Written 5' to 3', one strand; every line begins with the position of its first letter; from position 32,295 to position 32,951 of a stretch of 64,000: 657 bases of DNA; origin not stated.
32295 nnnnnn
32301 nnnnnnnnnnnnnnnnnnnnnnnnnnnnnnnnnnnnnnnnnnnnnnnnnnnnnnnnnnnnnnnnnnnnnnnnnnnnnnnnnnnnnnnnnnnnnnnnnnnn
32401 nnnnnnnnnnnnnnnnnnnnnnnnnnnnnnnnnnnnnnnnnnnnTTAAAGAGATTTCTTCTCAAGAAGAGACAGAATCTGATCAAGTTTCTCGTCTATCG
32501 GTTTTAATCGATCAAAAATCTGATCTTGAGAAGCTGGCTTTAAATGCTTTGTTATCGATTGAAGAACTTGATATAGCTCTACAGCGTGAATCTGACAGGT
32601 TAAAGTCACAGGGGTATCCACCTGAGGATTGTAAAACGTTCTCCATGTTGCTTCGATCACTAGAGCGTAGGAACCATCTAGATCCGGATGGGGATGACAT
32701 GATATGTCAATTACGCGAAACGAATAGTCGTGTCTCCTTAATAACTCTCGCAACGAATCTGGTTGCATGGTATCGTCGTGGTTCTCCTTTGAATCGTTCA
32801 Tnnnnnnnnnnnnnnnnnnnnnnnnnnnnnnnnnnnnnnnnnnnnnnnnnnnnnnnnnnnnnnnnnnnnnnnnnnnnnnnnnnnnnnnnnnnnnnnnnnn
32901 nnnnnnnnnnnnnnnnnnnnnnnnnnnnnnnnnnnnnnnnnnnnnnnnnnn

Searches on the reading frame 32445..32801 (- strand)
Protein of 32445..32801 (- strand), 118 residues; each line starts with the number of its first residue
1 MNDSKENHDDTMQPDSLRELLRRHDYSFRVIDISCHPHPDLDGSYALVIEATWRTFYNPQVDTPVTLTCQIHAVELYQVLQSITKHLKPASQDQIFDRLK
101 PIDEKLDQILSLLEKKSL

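Call 11: search_protein_families(library=pfam, proteins=[window:32445-32801:-], max_evalue=0.1)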
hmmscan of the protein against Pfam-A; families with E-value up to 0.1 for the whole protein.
window:32445-32801:- (118 aa): 1 family
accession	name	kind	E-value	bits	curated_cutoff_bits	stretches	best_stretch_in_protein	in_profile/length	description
PF13314.11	DUF4083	-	0.019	15.4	25.4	1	100-116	41-57/57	Domain of unknown function (DUF4083)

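Call 13: find_encoding_contigs(protein=window:32445-32801:-, flank=10000, max_places=10)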
Protein window:32445-32801:- (118 aa): no gene with exactly this product is on record in the collection.

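Call 27: find_homologous_proteins(query=window:32445-32801:-, max_evalue=0.01)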
Query window:32445-32801:- (118 aa): 1 proteins with E <= 0.01 among 5 candidates.
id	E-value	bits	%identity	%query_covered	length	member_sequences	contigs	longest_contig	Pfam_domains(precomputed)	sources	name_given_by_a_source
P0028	5.3e-51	190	75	93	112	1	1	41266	-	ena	-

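Call 29: find_encoding_contigs(protein=P0028, flank=10000, max_places=6)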
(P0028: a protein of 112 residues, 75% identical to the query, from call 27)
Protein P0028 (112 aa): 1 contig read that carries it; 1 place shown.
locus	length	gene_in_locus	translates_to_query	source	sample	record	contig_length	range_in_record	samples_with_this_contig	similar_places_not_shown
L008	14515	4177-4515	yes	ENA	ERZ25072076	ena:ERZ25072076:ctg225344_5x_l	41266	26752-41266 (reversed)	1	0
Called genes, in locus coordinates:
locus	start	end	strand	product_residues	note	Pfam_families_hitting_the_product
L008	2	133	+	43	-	?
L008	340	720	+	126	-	-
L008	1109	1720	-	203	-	PF09195:Endonuc-BglII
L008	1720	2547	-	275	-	PF01555:N6_N4_Mtase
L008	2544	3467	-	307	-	PF12760:Zn_ribbon_IS1595, PF12762:DDE_Tnp_IS1595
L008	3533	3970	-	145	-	-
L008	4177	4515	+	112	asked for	-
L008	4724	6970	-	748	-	PF07556:DUF1538, PF02224:Cytidylate_kin (faint), PF13189:Cytidylate_kin2, PF13207:AAA_17 (weak), PF13238:AAA_18 (weak)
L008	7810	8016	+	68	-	PF01527:HTH_Tnp_1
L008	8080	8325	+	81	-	-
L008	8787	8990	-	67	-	-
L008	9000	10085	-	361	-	PF01408:GFO_IDH_MocA, PF22725:GFO_IDH_MocA_C3, PF02894:GFO_IDH_MocA_C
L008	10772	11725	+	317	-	PF01262:AlaDh_PNT_C, PF00107:ADH_zinc_N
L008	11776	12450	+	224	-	PF06283:ThuA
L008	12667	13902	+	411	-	-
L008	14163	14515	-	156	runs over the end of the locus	PF14345:GDYXXLXY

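Call 46: search_protein_families(library=pfam, proteins=[L008:2544-3467:-, L008:3533-4084:-, L008:921-1082:-, L008:1109-1723:-, L008:1720-2547:-], max_evalue=0.01)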
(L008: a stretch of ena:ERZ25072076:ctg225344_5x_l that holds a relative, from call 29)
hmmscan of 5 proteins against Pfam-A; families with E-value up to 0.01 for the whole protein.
L008:2544-3467:- (307 aa): 3 families
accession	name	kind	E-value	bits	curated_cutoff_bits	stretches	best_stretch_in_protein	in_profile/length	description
PF12762.13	DDE_Tnp_IS1595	-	2.4e-39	135.3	27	1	133-278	2-153/153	ISXO2-like transposase domain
PF12760.12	Zn_ribbon_IS1595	-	3.7e-10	40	25.4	1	20-65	1-45/46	Transposase zinc-ribbon domain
PF23451.1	Zn_ribbon_PaaD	-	0.0033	17.5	27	0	35-67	12-49/53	PaaD zinc beta ribbon domain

L008:3533-4084:- (183 aa): 0 families

L008:921-1082:- (53 aa): 0 families

L008:1109-1723:- (204 aa): 1 family
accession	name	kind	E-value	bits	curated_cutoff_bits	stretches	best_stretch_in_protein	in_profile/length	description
PF09195.17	Endonuc-BglII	-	5.9e-32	111.1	26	1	12-203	1-163/163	Restriction endonuclease BglII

L008:1720-2547:- (275 aa): 1 family
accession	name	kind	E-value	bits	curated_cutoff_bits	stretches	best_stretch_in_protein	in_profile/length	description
PF01555.25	N6_N4_Mtase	-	1.2e-48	166.4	26.7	1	24-245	2-220/221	DNA methylase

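Call 50: find_homologous_proteins(query=L008:2544-3467:-, max_evalue=1e-30)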
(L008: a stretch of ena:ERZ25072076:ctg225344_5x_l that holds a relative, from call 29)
Query L008:2544-3467:- (307 aa): 7495 proteins with E <= 1e-30 among 8000 candidates; the best 120 are listed.
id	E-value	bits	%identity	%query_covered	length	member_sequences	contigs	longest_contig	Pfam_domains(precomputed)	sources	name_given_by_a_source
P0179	6.0e-191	651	93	100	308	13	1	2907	PF12760.13,PF12762.14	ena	-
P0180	1.8e-181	620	94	94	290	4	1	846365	PF12760.13,PF12762.14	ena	-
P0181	8.8e-140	483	69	100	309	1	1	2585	PF12760.13,PF12762.14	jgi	-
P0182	6.2e-138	477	68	100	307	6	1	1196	PF12760.13,PF12762.14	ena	-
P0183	8.5e-136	470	68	98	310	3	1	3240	PF12760.13,PF12762.14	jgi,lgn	-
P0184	1.4e-134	466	67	100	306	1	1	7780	PF12760.13,PF12762.14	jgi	jgi:transposase-like protein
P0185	2.6e-133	462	92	75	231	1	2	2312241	PF12762.14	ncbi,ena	-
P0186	7.4e-133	460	67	99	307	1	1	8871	PF12760.13,PF12762.14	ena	-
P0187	1.8e-132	459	66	100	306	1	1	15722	PF12760.13,PF12762.14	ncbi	-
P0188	4.0e-130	451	66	100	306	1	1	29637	PF12760.13,PF12762.14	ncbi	ncbi:MAG: IS1595 family transposase [Alphaproteobacteria bacterium]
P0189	1.2e-129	450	66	98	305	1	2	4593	PF12760.13,PF12762.14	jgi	jgi:transposase-like protein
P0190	4.3e-129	448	66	98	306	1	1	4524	PF12760.13,PF12762.14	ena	-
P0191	6.0e-129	447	64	100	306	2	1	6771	PF12762.14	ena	-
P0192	7.5e-129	447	65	98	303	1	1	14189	PF12760.13,PF12762.14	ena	-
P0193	1.9e-128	446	64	100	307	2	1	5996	PF12760.13,PF12762.14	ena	-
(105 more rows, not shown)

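Call 51: find_encoding_contigs(protein=P0180, flank=6000, max_places=4)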
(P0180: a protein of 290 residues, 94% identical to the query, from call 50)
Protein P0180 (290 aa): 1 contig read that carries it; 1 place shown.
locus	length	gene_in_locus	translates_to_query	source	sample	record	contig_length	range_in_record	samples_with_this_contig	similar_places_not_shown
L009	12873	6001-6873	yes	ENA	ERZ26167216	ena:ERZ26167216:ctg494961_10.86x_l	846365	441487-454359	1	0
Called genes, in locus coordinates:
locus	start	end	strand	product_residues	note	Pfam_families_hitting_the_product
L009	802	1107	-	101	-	PF02746:MR_MLE_N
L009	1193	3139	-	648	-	PF02985:HEAT (faint), PF13646:HEAT_2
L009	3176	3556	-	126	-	-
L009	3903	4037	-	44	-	PF07045:DUF1330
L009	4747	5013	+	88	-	PF01527:HTH_Tnp_1, PF13384:HTH_23 (weak), PF13518:HTH_28 (weak)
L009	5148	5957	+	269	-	PF13276:HTH_21, PF00665:rve, PF13683:rve_3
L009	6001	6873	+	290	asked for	PF12760:Zn_ribbon_IS1595, PF12762:DDE_Tnp_IS1595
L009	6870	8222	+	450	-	PF01555:N6_N4_Mtase, PF04471:Mrr_cat (weak), PF22722:NA-iREase1 (weak)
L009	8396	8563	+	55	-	-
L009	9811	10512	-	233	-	PF00665:rve, PF13683:rve_3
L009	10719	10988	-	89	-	PF01527:HTH_Tnp_1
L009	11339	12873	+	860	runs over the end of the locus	PF13395:HNH_4, PF18541:RuvC_III (weak)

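Call 52: find_encoding_contigs(protein=P0185, flank=6000, max_places=4)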
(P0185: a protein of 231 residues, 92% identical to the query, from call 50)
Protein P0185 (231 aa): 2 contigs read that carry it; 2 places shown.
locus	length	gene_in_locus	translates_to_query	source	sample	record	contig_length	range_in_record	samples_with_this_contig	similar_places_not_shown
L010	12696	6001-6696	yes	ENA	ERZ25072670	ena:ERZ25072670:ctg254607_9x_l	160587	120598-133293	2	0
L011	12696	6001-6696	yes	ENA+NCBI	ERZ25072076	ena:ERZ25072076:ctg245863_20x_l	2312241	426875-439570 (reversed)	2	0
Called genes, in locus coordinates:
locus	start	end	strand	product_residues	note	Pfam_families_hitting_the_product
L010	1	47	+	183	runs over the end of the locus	PF13458:Peripla_BP_6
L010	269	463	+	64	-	-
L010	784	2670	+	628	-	PF17996:CE2_N (weak)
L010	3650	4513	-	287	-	PF17200:sCache_2 (faint), PF08269:dCache_2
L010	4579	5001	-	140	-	PF00665:rve, PF13683:rve_3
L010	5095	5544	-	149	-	PF13276:HTH_21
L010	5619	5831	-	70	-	PF01527:HTH_Tnp_1, PF13384:HTH_23 (weak), PF13518:HTH_28 (weak), PF13551:HTH_29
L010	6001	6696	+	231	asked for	PF12762:DDE_Tnp_IS1595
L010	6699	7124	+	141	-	-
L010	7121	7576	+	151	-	-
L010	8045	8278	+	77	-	-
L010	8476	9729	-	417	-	-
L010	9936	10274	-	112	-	PF00665:rve (weak), PF13683:rve_3 (weak)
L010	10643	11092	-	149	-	PF22007:DUF6930 (weak), PF00665:rve, PF13683:rve_3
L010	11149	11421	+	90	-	PF01527:HTH_Tnp_1, PF13384:HTH_23 (weak)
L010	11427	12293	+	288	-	PF13276:HTH_21, PF00665:rve, PF13683:rve_3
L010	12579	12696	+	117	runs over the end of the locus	-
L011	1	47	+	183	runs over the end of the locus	PF13458:Peripla_BP_6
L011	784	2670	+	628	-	PF17996:CE2_N (weak)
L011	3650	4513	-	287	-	PF17200:sCache_2 (faint), PF08269:dCache_2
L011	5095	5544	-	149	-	PF13276:HTH_21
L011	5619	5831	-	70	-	PF01527:HTH_Tnp_1, PF13384:HTH_23 (weak), PF13518:HTH_28 (weak), PF13551:HTH_29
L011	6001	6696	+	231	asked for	PF12762:DDE_Tnp_IS1595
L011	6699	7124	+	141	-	-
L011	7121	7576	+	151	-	-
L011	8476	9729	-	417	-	-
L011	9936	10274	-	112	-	PF00665:rve (weak), PF13683:rve_3 (weak)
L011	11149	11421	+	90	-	PF01527:HTH_Tnp_1, PF13384:HTH_23 (weak)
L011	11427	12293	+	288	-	PF13276:HTH_21, PF00665:rve, PF13683:rve_3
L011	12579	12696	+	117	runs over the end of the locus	-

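Call 53: find_encoding_contigs(protein=P0179, flank=6000, max_places=4)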
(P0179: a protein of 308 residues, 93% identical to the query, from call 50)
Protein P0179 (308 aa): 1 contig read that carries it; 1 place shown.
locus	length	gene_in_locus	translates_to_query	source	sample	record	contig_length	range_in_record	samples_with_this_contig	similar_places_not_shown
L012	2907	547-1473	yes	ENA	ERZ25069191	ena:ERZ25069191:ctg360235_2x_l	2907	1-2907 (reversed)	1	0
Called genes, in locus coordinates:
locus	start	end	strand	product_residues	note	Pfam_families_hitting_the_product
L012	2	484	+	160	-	?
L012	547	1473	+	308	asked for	PF12760:Zn_ribbon_IS1595, PF12762:DDE_Tnp_IS1595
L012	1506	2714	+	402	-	PF01555:N6_N4_Mtase, PF01844:HNH, PF14279:HNH_5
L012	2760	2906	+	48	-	?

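Call 60: search_protein_families(library=padloc, proteins=[window:32445-32801:-, L008:3533-4084:-], max_evalue=0.01)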
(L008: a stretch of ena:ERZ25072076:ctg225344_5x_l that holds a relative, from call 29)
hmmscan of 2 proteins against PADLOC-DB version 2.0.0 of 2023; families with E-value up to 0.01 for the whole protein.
window:32445-32801:- (118 aa): 0 families

L008:3533-4084:- (183 aa): 0 families

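Call 61: search_protein_families(library=ncbifam, proteins=[window:32445-32801:-, L008:3533-4084:-, L008:2544-3467:-], max_evalue=0.01)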
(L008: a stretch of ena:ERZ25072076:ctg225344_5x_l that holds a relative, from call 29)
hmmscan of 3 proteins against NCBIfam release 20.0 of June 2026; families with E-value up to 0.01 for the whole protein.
window:32445-32801:- (118 aa): 0 families

L008:3533-4084:- (183 aa): 0 families

L008:2544-3467:- (307 aa): 3 families
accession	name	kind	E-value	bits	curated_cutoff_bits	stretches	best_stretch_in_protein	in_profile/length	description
NF033547.1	transpos_IS1595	equivalog_domain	3.1e-50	171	75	1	78-280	2-215/215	IS1595 family transposase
NF050000.1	IS1_IS1595_Zn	domain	0.0016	19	28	1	40-68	1-32/34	IS1/IS1595 family N-terminal zinc-binding domain-containing protein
NF033558.1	transpos_IS1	equivalog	0.0024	17.8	100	0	40-113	1-75/199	IS1 family transposase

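Call 80: search_protein_families(library=pfam, proteins=[L010:6699-7124:+, L010:7121-7576:+], max_evalue=0.01)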
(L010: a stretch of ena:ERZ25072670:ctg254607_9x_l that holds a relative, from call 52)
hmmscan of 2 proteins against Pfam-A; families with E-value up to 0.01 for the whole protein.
L010:6699-7124:+ (141 aa): 0 families

L010:7121-7576:+ (151 aa): 0 families
